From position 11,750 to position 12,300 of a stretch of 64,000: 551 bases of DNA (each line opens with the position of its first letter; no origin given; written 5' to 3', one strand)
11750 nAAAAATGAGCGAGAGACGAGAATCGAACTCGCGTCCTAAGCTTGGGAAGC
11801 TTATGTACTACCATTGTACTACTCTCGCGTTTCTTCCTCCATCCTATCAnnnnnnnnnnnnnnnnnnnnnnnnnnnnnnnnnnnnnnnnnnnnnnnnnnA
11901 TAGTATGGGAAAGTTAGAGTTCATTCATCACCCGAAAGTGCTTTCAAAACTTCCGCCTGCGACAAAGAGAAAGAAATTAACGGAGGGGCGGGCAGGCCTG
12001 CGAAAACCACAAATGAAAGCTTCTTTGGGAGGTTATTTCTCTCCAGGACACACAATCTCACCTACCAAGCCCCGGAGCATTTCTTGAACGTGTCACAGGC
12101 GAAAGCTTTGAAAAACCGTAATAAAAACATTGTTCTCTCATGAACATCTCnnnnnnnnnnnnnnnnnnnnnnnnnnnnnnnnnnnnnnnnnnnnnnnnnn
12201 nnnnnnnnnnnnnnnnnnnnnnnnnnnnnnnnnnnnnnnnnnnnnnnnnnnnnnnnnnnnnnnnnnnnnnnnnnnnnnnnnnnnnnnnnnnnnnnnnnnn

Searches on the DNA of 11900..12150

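Call 76: search_rna_families(source=window, start=11900, end=12150, threshold=evalue, max_evalue=1)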
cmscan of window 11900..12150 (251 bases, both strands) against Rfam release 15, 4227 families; matches with E-value up to 1: 0.
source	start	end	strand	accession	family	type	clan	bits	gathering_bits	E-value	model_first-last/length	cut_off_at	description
